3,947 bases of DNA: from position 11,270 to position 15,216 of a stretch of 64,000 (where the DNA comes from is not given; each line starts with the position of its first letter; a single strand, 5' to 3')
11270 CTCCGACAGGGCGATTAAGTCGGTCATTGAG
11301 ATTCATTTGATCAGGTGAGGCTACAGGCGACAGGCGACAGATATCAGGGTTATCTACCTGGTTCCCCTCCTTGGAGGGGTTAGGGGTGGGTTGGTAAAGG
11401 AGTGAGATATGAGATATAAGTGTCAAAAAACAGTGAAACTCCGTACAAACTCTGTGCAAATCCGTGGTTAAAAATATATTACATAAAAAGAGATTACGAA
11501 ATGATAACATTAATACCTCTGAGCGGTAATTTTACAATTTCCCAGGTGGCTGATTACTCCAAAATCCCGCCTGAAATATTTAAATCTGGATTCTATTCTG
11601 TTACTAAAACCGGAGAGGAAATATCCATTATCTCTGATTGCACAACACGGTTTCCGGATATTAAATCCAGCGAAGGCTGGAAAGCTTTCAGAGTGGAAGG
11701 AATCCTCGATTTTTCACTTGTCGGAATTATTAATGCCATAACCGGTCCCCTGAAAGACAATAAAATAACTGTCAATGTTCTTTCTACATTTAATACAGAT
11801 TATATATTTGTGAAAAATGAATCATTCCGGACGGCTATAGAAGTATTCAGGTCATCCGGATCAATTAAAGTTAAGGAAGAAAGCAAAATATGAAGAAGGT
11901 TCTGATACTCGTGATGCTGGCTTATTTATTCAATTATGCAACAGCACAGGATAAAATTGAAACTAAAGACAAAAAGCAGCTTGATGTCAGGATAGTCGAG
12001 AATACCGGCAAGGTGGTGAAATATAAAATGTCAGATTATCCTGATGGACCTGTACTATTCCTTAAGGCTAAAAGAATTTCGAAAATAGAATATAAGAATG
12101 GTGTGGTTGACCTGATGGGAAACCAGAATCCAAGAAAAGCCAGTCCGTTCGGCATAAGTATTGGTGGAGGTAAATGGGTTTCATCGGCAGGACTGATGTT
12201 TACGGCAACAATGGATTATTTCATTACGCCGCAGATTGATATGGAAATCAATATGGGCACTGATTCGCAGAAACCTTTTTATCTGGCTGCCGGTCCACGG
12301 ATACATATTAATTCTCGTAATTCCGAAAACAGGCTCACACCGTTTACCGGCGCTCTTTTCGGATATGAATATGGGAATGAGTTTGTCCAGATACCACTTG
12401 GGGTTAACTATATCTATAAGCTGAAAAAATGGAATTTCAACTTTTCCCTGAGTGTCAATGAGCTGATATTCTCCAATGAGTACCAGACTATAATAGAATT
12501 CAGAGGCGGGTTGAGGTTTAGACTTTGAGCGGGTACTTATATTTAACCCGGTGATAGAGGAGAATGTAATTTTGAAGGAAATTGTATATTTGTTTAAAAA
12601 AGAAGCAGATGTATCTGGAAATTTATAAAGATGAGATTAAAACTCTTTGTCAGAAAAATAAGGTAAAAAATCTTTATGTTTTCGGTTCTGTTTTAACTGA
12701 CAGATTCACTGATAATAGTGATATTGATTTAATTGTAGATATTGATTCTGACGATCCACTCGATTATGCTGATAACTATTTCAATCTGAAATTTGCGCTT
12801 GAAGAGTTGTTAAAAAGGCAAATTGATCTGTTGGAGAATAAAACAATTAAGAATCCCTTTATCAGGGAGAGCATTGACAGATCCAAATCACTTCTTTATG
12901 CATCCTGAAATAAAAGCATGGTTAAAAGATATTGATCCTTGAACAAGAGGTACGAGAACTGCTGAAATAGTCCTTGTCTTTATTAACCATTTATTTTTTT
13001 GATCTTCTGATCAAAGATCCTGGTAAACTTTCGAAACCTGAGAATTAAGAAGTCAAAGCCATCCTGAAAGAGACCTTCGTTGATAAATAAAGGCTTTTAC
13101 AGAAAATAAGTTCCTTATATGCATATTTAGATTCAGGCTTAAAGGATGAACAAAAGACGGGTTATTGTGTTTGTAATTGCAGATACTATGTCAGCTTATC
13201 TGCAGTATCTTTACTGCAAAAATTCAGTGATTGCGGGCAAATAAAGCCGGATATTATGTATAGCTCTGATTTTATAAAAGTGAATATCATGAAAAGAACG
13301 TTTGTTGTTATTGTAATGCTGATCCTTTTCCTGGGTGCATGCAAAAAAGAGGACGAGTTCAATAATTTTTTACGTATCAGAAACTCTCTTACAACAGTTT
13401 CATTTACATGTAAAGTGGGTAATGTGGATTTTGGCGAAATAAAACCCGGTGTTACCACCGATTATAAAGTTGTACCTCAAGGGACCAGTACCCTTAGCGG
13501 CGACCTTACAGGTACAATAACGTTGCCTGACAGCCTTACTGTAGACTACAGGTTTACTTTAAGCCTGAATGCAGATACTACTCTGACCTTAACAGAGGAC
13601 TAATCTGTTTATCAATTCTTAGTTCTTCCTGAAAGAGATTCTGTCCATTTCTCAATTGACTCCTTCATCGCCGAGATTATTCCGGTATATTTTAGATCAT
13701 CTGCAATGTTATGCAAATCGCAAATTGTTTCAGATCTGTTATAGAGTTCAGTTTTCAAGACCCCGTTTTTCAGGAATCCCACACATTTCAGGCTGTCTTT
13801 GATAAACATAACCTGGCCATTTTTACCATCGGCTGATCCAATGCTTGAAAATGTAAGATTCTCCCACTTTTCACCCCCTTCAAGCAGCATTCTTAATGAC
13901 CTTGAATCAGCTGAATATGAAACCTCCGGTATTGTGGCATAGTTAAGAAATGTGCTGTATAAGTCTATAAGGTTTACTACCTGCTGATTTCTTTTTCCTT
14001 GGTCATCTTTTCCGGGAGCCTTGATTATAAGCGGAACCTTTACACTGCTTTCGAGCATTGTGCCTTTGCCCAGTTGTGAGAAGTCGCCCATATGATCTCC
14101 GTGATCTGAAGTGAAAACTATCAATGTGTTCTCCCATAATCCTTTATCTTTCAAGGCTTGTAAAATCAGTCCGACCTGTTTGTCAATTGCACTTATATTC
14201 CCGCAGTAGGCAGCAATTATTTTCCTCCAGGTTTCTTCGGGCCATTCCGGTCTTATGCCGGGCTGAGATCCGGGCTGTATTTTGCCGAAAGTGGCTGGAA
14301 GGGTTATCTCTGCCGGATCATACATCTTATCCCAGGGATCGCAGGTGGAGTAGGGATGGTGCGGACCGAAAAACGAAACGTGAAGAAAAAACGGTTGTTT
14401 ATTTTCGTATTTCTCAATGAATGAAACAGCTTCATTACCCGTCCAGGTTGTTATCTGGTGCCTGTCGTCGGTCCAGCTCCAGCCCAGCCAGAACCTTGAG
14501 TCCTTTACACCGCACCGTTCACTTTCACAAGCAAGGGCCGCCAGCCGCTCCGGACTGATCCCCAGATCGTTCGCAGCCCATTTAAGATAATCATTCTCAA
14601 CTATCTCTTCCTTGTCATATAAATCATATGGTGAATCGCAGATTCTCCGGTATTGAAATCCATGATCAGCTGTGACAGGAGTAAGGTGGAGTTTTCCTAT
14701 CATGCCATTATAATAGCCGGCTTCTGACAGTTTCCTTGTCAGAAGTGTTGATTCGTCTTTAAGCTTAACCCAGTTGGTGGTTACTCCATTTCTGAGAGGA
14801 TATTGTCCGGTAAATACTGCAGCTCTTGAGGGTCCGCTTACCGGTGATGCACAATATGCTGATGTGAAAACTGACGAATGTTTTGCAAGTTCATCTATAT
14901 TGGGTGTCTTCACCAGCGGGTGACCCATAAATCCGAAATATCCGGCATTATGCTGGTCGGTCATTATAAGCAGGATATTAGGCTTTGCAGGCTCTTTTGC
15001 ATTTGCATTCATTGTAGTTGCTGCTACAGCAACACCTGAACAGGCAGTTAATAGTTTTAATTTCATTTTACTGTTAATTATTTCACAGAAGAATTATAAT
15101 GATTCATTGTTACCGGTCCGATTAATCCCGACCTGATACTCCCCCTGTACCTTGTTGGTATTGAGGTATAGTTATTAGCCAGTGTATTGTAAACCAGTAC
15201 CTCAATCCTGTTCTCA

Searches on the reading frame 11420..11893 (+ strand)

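Call 83: search_protein_families(library=pfam, proteins=[window:11420-11893:+], max_evalue=0.00001)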
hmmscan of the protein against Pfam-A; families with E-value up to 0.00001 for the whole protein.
window:11420-11893:+ (157 aa): 2 families
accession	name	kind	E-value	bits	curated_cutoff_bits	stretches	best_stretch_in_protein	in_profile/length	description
PF13840.12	ACT_7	-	8.1e-17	61.3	27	1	83-144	2-64/65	ACT domain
PF21631.3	A9CJY8-like_N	-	3.6e-06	26.8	27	1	36-71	1-36/45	A9CJY8-like, N-terminal domain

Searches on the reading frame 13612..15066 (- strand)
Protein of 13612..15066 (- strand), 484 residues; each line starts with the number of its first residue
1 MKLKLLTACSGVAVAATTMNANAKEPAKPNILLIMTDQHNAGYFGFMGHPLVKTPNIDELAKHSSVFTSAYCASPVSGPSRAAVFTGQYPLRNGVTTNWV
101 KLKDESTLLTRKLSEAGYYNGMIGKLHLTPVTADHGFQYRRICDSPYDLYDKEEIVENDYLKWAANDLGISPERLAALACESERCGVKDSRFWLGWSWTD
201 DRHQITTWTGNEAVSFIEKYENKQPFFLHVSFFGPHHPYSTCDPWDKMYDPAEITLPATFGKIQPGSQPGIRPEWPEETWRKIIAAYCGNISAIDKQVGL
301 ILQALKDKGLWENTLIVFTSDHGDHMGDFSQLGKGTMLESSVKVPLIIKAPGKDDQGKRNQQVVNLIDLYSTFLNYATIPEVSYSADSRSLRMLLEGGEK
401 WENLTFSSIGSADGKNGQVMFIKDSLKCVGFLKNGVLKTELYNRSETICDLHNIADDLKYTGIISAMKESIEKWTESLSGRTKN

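Call 39: search_protein_families(library=pfam, proteins=[window:13612-15066:-], max_evalue=0.00001)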
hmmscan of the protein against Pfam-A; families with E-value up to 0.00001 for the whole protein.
window:13612-15066:- (484 aa): 4 families
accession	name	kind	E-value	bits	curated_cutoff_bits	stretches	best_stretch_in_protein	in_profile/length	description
PF00884.28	Sulfatase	-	4e-53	181.1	25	1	29-378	1-300/301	Sulfatase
PF01663.27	Phosphodiest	-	2.1e-12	47.8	23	0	290-323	187-220/342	Type I phosphodiesterase / nucleotide pyrophosphatase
PF16347.10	SGSH_C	-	9.8e-11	42.5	29.3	1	328-474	2-151/154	N-sulphoglucosamine sulphohydrolase, C-terminal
PF02995.22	DUF229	-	6e-06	25.7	25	0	290-339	309-358/496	Protein of unknown function (DUF229)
